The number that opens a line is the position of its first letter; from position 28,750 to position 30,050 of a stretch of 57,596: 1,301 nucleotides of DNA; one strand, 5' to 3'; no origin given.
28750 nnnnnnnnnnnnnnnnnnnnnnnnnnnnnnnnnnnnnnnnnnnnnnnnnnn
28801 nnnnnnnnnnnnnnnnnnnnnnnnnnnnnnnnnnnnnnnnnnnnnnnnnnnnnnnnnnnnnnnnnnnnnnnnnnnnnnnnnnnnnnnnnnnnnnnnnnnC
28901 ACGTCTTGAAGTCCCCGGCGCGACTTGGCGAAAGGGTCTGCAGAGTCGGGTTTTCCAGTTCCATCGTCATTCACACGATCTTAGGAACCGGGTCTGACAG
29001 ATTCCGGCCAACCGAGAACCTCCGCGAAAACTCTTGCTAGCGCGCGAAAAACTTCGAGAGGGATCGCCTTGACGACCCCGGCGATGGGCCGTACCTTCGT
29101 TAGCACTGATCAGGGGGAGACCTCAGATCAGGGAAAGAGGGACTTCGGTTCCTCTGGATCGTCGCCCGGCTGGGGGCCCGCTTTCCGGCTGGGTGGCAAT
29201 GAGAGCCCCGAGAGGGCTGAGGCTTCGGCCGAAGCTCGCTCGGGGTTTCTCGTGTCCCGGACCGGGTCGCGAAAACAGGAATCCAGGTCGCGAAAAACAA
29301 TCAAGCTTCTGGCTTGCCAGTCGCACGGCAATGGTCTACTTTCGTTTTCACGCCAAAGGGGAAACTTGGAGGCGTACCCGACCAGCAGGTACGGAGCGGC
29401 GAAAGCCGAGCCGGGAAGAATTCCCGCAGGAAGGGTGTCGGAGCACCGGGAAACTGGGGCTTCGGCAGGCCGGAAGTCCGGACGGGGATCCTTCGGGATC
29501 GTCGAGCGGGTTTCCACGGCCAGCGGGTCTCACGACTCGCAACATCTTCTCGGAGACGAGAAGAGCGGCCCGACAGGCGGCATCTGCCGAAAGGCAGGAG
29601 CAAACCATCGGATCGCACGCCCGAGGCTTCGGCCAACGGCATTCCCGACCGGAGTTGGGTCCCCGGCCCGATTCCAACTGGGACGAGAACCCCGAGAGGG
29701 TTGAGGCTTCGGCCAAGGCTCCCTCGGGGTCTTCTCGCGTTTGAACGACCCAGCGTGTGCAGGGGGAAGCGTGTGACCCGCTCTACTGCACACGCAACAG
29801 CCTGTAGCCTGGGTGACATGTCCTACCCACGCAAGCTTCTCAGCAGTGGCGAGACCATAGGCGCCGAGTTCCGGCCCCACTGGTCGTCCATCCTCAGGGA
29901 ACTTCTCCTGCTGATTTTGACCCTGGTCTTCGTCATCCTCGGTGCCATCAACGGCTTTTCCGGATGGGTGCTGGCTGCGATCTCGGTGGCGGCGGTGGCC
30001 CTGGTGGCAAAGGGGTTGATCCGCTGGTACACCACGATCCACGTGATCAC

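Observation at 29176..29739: Duplicated ~54-nt three-helix hairpin module whose differences all preserve pairing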

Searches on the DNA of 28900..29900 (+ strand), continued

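Call 25: search_with_rna_model(model_id=R1, sources=[window, L001, L002, L003, L004, L005, L006, L007, L008, L009, L010, L011, L012, L013, L014, L015, L016, L017, L018, L019, L020, L021, L022, L023, L024, L025, L026, L027, L028, L029, L030, L031, L032, L033, L034, L035, L036, L037, L038, L039, L040, L041, L042, L043, L044, L045, L046, L047, L048, L049, L050, L051, L052, L053, L054, L055, L056, L057, L058, L059, L060, L061, L062, L063, L064, L065, L066, L067, L068, L069, L070, L071, L072, L073, L074, L075, L076, L077, L078, L079, L080, L081, L082, L083, L084, L085, L086, L087], max_evalue=1, make_alignment=true)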
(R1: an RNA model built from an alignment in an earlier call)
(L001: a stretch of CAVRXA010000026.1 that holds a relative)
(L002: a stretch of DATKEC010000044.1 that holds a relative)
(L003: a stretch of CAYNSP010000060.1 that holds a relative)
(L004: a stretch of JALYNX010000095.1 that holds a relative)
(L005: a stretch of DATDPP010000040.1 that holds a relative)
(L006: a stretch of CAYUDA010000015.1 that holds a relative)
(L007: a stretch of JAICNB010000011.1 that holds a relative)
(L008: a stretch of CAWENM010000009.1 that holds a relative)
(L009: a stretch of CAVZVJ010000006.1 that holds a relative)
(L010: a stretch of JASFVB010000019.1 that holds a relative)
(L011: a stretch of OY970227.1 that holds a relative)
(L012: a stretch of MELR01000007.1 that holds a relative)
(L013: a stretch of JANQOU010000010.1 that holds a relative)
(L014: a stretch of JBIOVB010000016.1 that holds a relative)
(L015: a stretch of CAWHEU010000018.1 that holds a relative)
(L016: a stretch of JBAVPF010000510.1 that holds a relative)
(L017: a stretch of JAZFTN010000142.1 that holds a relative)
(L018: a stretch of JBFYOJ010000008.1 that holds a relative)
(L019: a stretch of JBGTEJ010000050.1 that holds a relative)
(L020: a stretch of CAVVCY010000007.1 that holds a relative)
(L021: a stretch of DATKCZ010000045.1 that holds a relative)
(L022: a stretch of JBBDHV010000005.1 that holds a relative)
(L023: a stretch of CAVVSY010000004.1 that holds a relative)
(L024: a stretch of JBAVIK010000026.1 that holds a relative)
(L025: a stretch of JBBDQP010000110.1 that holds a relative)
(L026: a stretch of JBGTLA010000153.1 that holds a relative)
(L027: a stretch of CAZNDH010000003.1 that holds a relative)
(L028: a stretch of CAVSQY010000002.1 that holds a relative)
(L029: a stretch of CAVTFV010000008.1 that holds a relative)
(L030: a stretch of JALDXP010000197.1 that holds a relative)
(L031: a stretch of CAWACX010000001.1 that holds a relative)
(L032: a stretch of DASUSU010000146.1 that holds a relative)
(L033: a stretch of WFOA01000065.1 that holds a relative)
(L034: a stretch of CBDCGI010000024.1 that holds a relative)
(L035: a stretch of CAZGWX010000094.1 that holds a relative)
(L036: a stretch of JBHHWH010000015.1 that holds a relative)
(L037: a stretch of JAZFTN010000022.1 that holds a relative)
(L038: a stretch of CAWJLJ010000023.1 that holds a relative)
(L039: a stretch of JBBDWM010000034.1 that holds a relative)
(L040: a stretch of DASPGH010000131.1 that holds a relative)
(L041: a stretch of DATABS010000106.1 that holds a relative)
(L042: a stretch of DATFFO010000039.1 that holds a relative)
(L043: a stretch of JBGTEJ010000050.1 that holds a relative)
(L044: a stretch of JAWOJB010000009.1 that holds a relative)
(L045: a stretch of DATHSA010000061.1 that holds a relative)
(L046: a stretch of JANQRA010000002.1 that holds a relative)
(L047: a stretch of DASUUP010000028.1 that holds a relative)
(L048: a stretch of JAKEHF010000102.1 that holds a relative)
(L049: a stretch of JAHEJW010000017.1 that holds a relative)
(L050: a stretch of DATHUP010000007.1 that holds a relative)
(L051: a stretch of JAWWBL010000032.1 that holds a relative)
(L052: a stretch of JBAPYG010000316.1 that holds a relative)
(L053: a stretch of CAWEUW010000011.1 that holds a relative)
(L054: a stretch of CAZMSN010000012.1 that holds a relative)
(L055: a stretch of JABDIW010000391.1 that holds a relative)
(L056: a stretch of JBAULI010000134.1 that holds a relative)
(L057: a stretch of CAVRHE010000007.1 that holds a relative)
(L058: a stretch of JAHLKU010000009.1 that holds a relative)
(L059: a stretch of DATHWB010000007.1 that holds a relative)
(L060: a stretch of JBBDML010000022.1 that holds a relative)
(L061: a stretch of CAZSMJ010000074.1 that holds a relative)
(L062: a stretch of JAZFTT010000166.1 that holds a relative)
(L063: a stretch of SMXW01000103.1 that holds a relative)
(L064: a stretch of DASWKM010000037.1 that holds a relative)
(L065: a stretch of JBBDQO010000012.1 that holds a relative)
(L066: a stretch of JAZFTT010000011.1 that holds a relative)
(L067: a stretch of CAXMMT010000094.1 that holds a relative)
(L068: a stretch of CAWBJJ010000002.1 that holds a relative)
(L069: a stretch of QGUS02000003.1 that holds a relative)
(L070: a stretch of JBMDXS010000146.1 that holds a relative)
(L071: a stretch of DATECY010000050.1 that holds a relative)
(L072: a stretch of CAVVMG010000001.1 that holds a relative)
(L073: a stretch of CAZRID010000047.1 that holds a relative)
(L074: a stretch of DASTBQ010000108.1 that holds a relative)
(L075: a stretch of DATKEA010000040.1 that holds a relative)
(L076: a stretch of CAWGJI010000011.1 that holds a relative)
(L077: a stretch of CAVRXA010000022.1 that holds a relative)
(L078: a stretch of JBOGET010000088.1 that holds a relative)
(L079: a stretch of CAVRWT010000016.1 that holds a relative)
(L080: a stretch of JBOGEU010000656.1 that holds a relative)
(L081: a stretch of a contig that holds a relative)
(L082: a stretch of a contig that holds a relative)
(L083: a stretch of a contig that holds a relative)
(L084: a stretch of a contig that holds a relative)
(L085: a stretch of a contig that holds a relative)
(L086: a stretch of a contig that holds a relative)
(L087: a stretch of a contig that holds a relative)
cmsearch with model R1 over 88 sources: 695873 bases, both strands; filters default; matches with E-value up to 1: 328.
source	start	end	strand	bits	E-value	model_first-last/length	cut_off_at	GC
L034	1140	1201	-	85.2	1.8e-20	1-62/62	no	0.65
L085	3983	4044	-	85.1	1.9e-20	1-62/62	no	0.68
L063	6943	7004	+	84.8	2.3e-20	1-62/62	no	0.63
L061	635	696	+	84.7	2.3e-20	1-62/62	no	0.71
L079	2493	2554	+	84.7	2.4e-20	1-62/62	no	0.66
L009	1535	1596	+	84.5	2.7e-20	1-62/62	no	0.66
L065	5225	5286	-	84.5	2.7e-20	1-62/62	no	0.69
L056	7511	7572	+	84.3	3.1e-20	1-62/62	no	0.66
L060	2869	2930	-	84.2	3.3e-20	1-62/62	no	0.68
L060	2385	2446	-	84.2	3.3e-20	1-62/62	no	0.66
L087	2395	2456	-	84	3.7e-20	1-62/62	no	0.65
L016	2741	2802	-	83.9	3.9e-20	1-62/62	no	0.68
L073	1573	1634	-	83.6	4.8e-20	1-62/62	no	0.65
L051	4175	4236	-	83.2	6.2e-20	1-62/62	no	0.63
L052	465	526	+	83.1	6.6e-20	1-62/62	no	0.71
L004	6984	7045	-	82.9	7.5e-20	1-62/62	no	0.73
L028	3158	3219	-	82.8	7.8e-20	1-62/62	no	0.69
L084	3107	3168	+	82.8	7.9e-20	1-62/62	no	0.66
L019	7197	7258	+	82.5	9.9e-20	1-62/62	no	0.66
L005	1783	1844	-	82.4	1e-19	1-62/62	no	0.73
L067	2384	2445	-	82.4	1.1e-19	1-62/62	no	0.63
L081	2325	2386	-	82.1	1.3e-19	1-62/62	no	0.63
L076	6348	6409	+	81.7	1.6e-19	1-62/62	no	0.69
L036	2842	2903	-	81.7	1.6e-19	1-62/62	no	0.63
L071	3328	3389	-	81.5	1.9e-19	1-62/62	no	0.71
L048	4192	4253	+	81.4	2e-19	1-62/62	no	0.65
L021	3029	3090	+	81.3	2.1e-19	1-62/62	no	0.68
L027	5722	5783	-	81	2.6e-19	1-62/62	no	0.71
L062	500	561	+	80.9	2.7e-19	1-62/62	no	0.65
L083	5116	5177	-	80.6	3.3e-19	1-62/62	no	0.66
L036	2371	2432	-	80.4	3.8e-19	1-62/62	no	0.66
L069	1947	2008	-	80.2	4.2e-19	1-62/62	no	0.68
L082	4833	4894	-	80.1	4.6e-19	1-62/62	no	0.68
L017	501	562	+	80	5e-19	1-62/62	no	0.63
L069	1437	1498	-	79.8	5.4e-19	1-62/62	no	0.63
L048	3180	3241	+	79.8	5.7e-19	1-62/62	no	0.68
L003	243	304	-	78.8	1e-18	1-62/62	no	0.66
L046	4698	4759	-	78.8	1.1e-18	1-62/62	no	0.6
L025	3488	3549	+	78.5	1.3e-18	1-62/62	no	0.63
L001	1475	1536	-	78.3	1.5e-18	1-62/62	no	0.68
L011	1795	1856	+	78.2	1.5e-18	1-62/62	no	0.66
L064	2367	2428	+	78.1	1.7e-18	1-62/62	no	0.65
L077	4155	4216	-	78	1.7e-18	1-62/62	no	0.66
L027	5237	5298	-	77.9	1.9e-18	1-62/62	no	0.71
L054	6653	6714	-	77.9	1.9e-18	1-62/62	no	0.6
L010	1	61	-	77.9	1.9e-18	1-62/62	no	0.62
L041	2405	2466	+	77.6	2.3e-18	1-62/62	no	0.66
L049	5104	5165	+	77.6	2.3e-18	1-62/62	no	0.65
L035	4285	4346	-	77.6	2.3e-18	1-62/62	no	0.66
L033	321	382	-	77.5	2.5e-18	1-62/62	no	0.65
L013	2208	2269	+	77.5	2.5e-18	1-62/62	no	0.66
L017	3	64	+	77.4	2.6e-18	1-62/62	no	0.63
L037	4442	4503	+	77.4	2.6e-18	1-62/62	no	0.63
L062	3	64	+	77.4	2.6e-18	1-62/62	no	0.63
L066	4441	4502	+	77.4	2.6e-18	1-62/62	no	0.63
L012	6604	6665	-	77.4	2.6e-18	1-62/62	no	0.68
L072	5831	5892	+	77.3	2.7e-18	1-62/62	no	0.71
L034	1724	1785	-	76.9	3.5e-18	1-62/62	no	0.61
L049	4282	4343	+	76.7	4.1e-18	1-62/62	no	0.65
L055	4221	4282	+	76.6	4.3e-18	1-62/62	no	0.63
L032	2935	2996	+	76.2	5.8e-18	1-62/62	no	0.66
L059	1056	1117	+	76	6.3e-18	1-62/62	no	0.66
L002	7553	7614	-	76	6.5e-18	1-62/62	no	0.65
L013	810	871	+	75.8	7.4e-18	1-62/62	no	0.65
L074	7465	7527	+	75.7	7.7e-18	1-62/62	no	0.68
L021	1975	2036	+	75.7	8e-18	1-62/62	no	0.63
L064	1847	1908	+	75.6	8.1e-18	1-62/62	no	0.66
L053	2487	2549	+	75.2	1.1e-17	1-62/62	no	0.63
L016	3297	3358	-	75.1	1.2e-17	1-62/62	no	0.65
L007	2921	2982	+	74.9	1.3e-17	1-62/62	no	0.68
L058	5878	5939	+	74.9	1.3e-17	1-62/62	no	0.74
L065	4082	4144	-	74.8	1.4e-17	1-62/62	no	0.67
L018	7745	7806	-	74.6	1.6e-17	1-62/62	no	0.66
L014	5105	5166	-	74.4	1.7e-17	1-62/62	no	0.69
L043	101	163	+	74.4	1.8e-17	1-62/62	no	0.65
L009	2763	2825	+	74.3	2e-17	1-62/62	no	0.68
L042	2086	2147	+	74.2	2e-17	1-62/62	no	0.65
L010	946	1007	-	73.7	2.7e-17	1-62/62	no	0.68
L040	6776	6838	-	73.6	3e-17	1-62/62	no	0.65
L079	3722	3784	+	73.6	3e-17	1-62/62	no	0.7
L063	6445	6505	+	73.3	3.6e-17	1-62/62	no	0.62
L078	6818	6880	-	73.3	3.7e-17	1-62/62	no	0.62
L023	497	558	+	73.3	3.7e-17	1-62/62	no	0.63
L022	3329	3390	+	73.2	3.8e-17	1-62/62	no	0.65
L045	5377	5440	+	73.2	3.9e-17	1-62/62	no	0.67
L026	4341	4402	+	73.2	3.9e-17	1-62/62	no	0.66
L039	6176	6238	+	73.2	4e-17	1-62/62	no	0.65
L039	5693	5754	+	73.1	4.1e-17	1-62/62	no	0.71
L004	6474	6536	-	72.9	4.6e-17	1-62/62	no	0.67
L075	4122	4183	-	72.9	4.7e-17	1-62/62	no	0.66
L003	1200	1261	-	72.8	4.9e-17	1-62/62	no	0.65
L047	7268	7330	+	72.7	5.3e-17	1-62/62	no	0.6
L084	3571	3633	+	72.6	5.6e-17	1-62/62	no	0.68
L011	4610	4671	+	72.6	5.6e-17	1-62/62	no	0.69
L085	2754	2816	-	72.6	5.8e-17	1-62/62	no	0.67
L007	5642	5704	+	72.5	5.9e-17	1-62/62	no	0.62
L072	6354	6416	+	72.4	6.4e-17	1-62/62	no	0.67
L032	518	580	-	72.4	6.4e-17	1-62/62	no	0.63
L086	5491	5552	+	72.2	7.3e-17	1-62/62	no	0.63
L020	1061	1123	+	72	8.1e-17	1-62/62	no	0.71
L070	6583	6644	-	71.7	1e-16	1-62/62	no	0.66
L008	4429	4489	+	71.7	1e-16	1-62/62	no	0.62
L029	5275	5335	+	71.7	1e-16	1-62/62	no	0.62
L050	5877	5939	-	71.6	1.1e-16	1-62/62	no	0.6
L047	6198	6260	+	71.5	1.1e-16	1-62/62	no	0.65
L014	4583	4645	-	71.5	1.2e-16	1-62/62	no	0.67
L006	5519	5579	+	71.3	1.3e-16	1-62/62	no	0.67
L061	1146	1207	+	71.2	1.4e-16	1-62/62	no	0.65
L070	3871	3933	-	71.1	1.5e-16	1-62/62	no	0.63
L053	3336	3397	+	71.1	1.5e-16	1-62/62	no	0.69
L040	5784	5846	-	70.7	1.9e-16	1-62/62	no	0.63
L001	738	798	-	70.6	2.1e-16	1-62/62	no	0.62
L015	4212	4272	-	70.6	2.1e-16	1-62/62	no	0.62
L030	3344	3404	-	70.6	2.1e-16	1-62/62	no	0.62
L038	301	361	-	70.6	2.1e-16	1-62/62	no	0.62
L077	2775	2835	-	70.6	2.1e-16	1-62/62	no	0.62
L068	727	789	+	70.6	2.1e-16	1-62/62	no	0.68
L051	4653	4714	-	70.5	2.2e-16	1-62/62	no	0.73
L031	6282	6344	-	70.4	2.3e-16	1-62/62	no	0.65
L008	3848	3909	+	70.4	2.4e-16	1-62/62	no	0.63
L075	2498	2558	-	70.3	2.5e-16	1-62/62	no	0.62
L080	7041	7101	-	70.2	2.7e-16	1-62/62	no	0.62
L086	7465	7525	+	70.1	2.8e-16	1-62/62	no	0.66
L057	4216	4276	+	69.8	3.5e-16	1-62/62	no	0.66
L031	6773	6835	-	69.7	3.6e-16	1-62/62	no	0.73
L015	5941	6002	-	69.7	3.7e-16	1-62/62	no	0.61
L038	2424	2485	-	69.7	3.7e-16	1-62/62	no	0.61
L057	2617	2678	+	69.6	4e-16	1-62/62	no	0.66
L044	4915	4975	+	69.3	4.9e-16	1-62/62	no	0.74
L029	4773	4834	+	69.2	5e-16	1-62/62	no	0.65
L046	3454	3515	-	69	5.8e-16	1-62/62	no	0.58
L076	6844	6906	+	68.7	6.8e-16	1-62/62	no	0.63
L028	2648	2710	-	68.7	6.9e-16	1-62/62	no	0.62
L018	7242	7302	-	68.6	7.2e-16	1-62/62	no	0.66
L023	1501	1564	+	67.5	1.5e-15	1-62/62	no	0.62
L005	1289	1350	-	67.3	1.7e-15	1-62/62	no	0.66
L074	6398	6459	+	65.5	5.4e-15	1-62/62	no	0.66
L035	3605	3665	-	65.5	5.6e-15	1-62/62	no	0.62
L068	204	266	+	65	7.8e-15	1-62/62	no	0.7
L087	3399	3461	-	64.8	8.9e-15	1-62/62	no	0.65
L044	4243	4304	+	64.4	1.1e-14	1-62/62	no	0.65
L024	1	56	+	63.9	1.6e-14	7-62/62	5'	0.68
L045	4070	4130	+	62.3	4.3e-14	1-62/62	no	0.67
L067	2882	2975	-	59.4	2.9e-13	1-62/62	no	0.62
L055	4565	4628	-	59.3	2.9e-13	1-62/62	no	0.62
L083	4546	4607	-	53.1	1.6e-11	1-62/62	no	0.71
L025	4018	4079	+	51.3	4.9e-11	1-62/62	no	0.61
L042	1621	1681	+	51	6e-11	1-62/62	no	0.61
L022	3916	3977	+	50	1.1e-10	1-62/62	no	0.63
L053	2841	2901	+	49.6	1.5e-10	1-62/62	no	0.69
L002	6996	7057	-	48.1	4e-10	1-62/62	no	0.69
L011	4167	4227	+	48.1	4e-10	1-62/62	no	0.7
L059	1597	1658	+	46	1.5e-09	1-62/62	no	0.69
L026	3729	3790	-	45.2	2.6e-09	1-62/62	no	0.6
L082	5151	5209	-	45.1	2.7e-09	1-62/62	no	0.68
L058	5140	5200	+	43.8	6.4e-09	1-62/62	no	0.75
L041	1776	1835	-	36.6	6.3e-07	1-62/62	no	0.57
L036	2850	2911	+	33.4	5e-06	1-62/62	no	0.63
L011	4602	4663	-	30.5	3.4e-05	1-62/62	no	0.65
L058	5015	5066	+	30.2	4e-05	1-62/62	no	0.77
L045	5371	5432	-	29.7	5.4e-05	1-62/62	no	0.63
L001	1483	1544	+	29.7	5.4e-05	1-62/62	no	0.66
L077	4163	4224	+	29.7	5.4e-05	1-62/62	no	0.66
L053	3328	3389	-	29.7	5.4e-05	1-62/62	no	0.66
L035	4293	4354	+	29.3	6.8e-05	1-62/62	no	0.68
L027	5730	5791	+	29.3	7e-05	1-62/62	no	0.69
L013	802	863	-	28.7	0.0001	1-62/62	no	0.66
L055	4573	4634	+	28.7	0.00011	1-62/62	no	0.61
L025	4010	4071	-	28.7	0.00011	1-62/62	no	0.66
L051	4661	4722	+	28.5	0.00012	1-62/62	no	0.74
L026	4333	4394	-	28.4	0.00013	1-62/62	no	0.68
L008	3840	3901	-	27.4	0.00024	1-62/62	no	0.63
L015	5949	6010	+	27.4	0.00024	1-62/62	no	0.63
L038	2432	2493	+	27.4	0.00024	1-62/62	no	0.63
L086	5483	5544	-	27.4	0.00024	1-62/62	no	0.63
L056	7503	7564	-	27.2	0.00027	1-62/62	no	0.68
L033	329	390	+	27.1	0.00029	1-62/62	no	0.68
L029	4765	4826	-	26.8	0.00035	1-62/62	no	0.65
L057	2609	2670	-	26.8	0.00035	1-62/62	no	0.65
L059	1588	1650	-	26.5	0.00044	1-62/62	no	0.7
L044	4908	4968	-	26.1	0.00054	1-62/62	no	0.75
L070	6591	6652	+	26.1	0.00054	1-62/62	no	0.66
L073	1581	1642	+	26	0.00057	1-62/62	no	0.63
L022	3908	3969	-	26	0.00059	1-62/62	no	0.65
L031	6782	6843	+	25.9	0.00061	1-62/62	no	0.71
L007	2913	2974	-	25.6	0.00078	1-62/62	no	0.68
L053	2832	2892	-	25.5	0.0008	1-62/62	no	0.64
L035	3613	3673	+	25.5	0.00081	1-62/62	no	0.66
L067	2392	2453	+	25.5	0.00082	1-62/62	no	0.61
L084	3100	3161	-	25.4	0.00086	1-62/62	no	0.68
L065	5232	5293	+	25.4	0.00086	1-62/62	no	0.68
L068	197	257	-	25.2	0.001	1-62/62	no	0.67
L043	95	155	-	25.1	0.0011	1-62/62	no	0.66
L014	5112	5173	+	25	0.0011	1-62/62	no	0.73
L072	5824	5885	-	25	0.0011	1-62/62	no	0.73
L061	628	689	-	25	0.0011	1-62/62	no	0.69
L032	2927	2988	-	25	0.0011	1-62/62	no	0.66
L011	4158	4218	-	25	0.0012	1-62/62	no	0.66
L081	2333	2394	+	24.6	0.0014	1-62/62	no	0.65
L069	1955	2016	+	24.5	0.0016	1-62/62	no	0.68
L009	1527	1588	-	24.5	0.0016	1-62/62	no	0.68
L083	5124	5185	+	24.3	0.0018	1-62/62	no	0.63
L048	3172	3233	-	24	0.0021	1-62/62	no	0.68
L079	2486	2547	-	23.8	0.0024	1-62/62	no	0.69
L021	1967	2028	-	23.8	0.0024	1-62/62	no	0.63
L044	4235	4296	-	23.7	0.0026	1-62/62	no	0.65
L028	3166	3227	+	23.4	0.0032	1-62/62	no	0.71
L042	1613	1673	-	23.3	0.0034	1-62/62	no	0.59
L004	6991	7052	+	23.2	0.0036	1-62/62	no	0.71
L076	6340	6401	-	23.1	0.0037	1-62/62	no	0.71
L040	6784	6846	+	23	0.004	1-62/62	no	0.63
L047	6190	6252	-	23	0.004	1-62/62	no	0.63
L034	1732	1794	+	23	0.004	1-62/62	no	0.63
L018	7753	7814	+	22.5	0.0056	1-62/62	no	0.65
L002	7004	7065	+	22.5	0.0057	1-62/62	no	0.66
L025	3480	3541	-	22.4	0.0058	1-62/62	no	0.63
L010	954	1015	+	22.4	0.0059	1-62/62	no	0.65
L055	4213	4274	-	22.3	0.0064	1-62/62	no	0.68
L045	4064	4122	-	22.3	0.0064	1-62/62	no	0.69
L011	1788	1848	-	22.3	0.0065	1-62/62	no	0.69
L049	4274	4335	-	22.2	0.0066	1-62/62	no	0.66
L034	1148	1209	+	22.2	0.0067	1-62/62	no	0.61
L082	5284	5334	-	22.2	0.0069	1-62/62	no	0.73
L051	4183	4244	+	22.1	0.0071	1-62/62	no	0.65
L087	3408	3469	+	21.9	0.008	1-62/62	no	0.66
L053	2479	2540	-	21.8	0.0085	1-62/62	no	0.69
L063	6935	6996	-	21.8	0.0086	1-62/62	no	0.61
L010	7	68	+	21.8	0.009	1-62/62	no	0.63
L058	5870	5931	-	21.8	0.009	1-62/62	no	0.73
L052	457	518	-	21.5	0.011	1-62/62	no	0.66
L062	492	553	-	21.4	0.011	1-62/62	no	0.65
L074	6392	6451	-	21.3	0.012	1-62/62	no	0.67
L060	2876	2937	+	21.1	0.013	1-62/62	no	0.68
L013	2200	2261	-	21.1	0.014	1-62/62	no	0.66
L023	489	550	-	21.1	0.014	1-62/62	no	0.63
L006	3927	3989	+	21.1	0.014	1-62/62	no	0.67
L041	2398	2459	-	20.8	0.016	1-62/62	no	0.69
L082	4841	4902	+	20.6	0.019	1-62/62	no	0.65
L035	5017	5074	-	20.6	0.019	1-62/62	no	0.67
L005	1790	1851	+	20.5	0.02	1-62/62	no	0.71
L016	3304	3365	+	20.5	0.02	1-62/62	no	0.66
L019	7190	7251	-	20.4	0.021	1-62/62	no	0.66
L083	4554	4615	+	20.4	0.021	1-62/62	no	0.68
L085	3990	4051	+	20.3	0.023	1-62/62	no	0.71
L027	5244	5305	+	20.3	0.023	1-62/62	no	0.69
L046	4706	4767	+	20.3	0.023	1-62/62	no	0.61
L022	3321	3382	-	20.1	0.026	1-62/62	no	0.63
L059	1048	1109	-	20.1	0.026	1-62/62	no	0.63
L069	1445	1506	+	20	0.027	1-62/62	no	0.68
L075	4130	4191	+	19.9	0.029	1-62/62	no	0.65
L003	1207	1268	+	19.7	0.033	1-62/62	no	0.68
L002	7561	7622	+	19.6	0.037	1-62/62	no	0.65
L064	1839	1900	-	19.4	0.041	1-62/62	no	0.63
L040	5792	5854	+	19.3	0.043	1-62/62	no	0.6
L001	745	805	+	19.3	0.043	1-62/62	no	0.64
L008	4422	4482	-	19.3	0.043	1-62/62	no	0.64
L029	5268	5328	-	19.3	0.043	1-62/62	no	0.64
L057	4209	4269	-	19.3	0.043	1-62/62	no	0.64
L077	2782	2842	+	19.3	0.043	1-62/62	no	0.64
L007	5635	5695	-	19.3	0.043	1-62/62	no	0.64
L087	2402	2463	+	19.3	0.043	1-62/62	no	0.63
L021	3021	3082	-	19.2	0.048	1-62/62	no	0.68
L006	5512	5572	-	18.9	0.057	1-62/62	no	0.66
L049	5097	5158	-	18.8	0.059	1-62/62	no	0.65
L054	6660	6721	+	18.8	0.059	1-62/62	no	0.61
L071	3336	3397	+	18.8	0.059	1-62/62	no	0.66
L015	4219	4279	+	18.8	0.06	1-62/62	no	0.66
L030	3351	3411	+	18.8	0.06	1-62/62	no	0.66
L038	308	368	+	18.8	0.06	1-62/62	no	0.66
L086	7458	7518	-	18.8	0.06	1-62/62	no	0.66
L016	2749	2810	+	18.8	0.061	1-62/62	no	0.69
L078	6827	6887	+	18.5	0.073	1-62/62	no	0.62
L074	7457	7519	-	18.5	0.073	1-62/62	no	0.67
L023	1494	1557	-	18.4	0.077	1-62/62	no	0.62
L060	2393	2454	+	18.4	0.078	1-62/62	no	0.65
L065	4091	4149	+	18.4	0.08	1-62/62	no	0.68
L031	6390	6409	-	18.3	0.082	18-37/62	no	0.8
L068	662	681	+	18.3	0.082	18-37/62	no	0.8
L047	7261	7323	-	18.2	0.088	1-62/62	no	0.59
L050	5886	5946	+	18.2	0.092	1-62/62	no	0.66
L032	527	587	+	18.1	0.094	1-62/62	no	0.64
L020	1056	1114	-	18.1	0.095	1-62/62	no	0.68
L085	2763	2821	+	18.1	0.095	1-62/62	no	0.68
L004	6483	6541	+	18.1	0.095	1-62/62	no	0.68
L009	2758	2816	-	18.1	0.095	1-62/62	no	0.68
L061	1141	1199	-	18.1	0.095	1-62/62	no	0.68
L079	3717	3775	-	18.1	0.095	1-62/62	no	0.68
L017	494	555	-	18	0.098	1-62/62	no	0.61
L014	4592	4653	+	17.9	0.11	1-62/62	no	0.68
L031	6291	6352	+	17.7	0.12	1-62/62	no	0.69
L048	4185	4246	-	17.7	0.12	1-62/62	no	0.65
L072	6346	6407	-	17.7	0.13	1-62/62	no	0.69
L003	251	310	+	17.5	0.14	1-62/62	no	0.67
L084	3564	3624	-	17.5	0.14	1-62/62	no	0.69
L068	719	780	-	17.4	0.15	1-62/62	no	0.71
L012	6612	6672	+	17.3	0.16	1-62/62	no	0.66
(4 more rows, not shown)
(28 more, lower-scoring)

Alignment A2: 150 matches aligned to the model, 102 columns, each read 5' to 3' on its own strand. Consensus structure (alignment columns), stored with it:
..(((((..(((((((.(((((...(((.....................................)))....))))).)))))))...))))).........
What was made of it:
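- On REP / MITE-like dispersed repeats: Antisense scores are 20-33 bits, against 45-85 bits for sense (call 25).
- Unit 1 is inverted in L032 (call 25). A few loci carry an inverted copy (L032, L055, L026, L041; call 25).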

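Call 63: search_dna_similar(query=window:29015-29745:+, collection=plasmids, mode=distant, max_rows=5)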
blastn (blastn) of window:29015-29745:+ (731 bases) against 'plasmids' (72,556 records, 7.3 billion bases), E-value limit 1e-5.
No match.

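Call 64: search_dna_similar(query=window:29015-29745:+, collection=phages, mode=distant, max_rows=5)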
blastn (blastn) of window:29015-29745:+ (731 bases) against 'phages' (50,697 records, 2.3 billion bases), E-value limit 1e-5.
No match.
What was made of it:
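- There is no match in plasmids or phages (calls 63, 64).
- Tried and rejected: There is no blastn match in 72,556 plasmids or 50,697 phages (calls 63, 64).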
